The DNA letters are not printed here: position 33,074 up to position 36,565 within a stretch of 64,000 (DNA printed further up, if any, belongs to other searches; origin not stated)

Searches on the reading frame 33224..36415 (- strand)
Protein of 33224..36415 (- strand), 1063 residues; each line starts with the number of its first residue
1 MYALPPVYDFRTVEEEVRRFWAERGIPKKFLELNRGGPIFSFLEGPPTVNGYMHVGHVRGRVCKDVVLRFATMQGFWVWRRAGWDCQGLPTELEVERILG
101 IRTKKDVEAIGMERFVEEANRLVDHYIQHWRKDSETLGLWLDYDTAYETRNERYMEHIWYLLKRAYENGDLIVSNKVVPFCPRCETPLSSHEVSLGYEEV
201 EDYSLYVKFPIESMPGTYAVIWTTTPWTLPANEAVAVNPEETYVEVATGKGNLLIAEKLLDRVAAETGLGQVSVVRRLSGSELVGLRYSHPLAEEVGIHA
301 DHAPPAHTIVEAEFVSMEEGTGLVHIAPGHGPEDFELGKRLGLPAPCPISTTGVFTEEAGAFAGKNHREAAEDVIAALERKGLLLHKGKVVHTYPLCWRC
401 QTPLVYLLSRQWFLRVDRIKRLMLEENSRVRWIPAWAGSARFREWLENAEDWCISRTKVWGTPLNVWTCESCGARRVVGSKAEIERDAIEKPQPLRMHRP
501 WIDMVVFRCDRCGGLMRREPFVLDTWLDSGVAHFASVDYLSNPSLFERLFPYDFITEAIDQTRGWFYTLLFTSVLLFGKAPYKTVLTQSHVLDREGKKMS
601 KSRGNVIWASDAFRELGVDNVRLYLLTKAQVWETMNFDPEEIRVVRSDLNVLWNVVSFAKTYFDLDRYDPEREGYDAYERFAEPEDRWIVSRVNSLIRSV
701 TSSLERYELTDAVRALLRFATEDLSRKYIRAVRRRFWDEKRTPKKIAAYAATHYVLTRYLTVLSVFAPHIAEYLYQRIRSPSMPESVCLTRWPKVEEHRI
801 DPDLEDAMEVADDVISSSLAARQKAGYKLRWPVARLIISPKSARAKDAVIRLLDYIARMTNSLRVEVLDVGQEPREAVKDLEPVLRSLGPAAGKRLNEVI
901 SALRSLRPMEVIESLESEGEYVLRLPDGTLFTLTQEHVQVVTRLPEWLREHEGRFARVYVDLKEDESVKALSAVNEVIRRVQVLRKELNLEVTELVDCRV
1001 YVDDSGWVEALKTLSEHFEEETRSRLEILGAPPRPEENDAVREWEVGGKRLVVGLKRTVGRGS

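Call 58: search_protein_families(library=pfam, proteins=[window:33224-36415:-], max_evalue=0.001)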
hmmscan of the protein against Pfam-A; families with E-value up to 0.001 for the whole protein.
window:33224-36415:- (1063 aa): 5 families
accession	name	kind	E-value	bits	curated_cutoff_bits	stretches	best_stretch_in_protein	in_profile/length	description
PF00133.28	tRNA-synt_1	-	3.4e-107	359.2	22.7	1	19-637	4-413/414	tRNA synthetases class I (I, L, M and V)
PF08264.19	Anticodon_1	-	1e-31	110.3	25.1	1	686-834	1-144/148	Anticodon-binding domain of tRNA ligase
PF09334.17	tRNA-synt_1g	-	6e-21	75.1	20.1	2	525-642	247-371/391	tRNA synthetases class I (M)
PF19302.4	DUF5915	-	2.3e-12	47.3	27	1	868-1056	13-193/195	Domain of unknown function (DUF5915)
PF01406.26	tRNA-synt_1e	-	9.4e-08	32.2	27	0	583-645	239-299/301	tRNA synthetases class I (C) catalytic domain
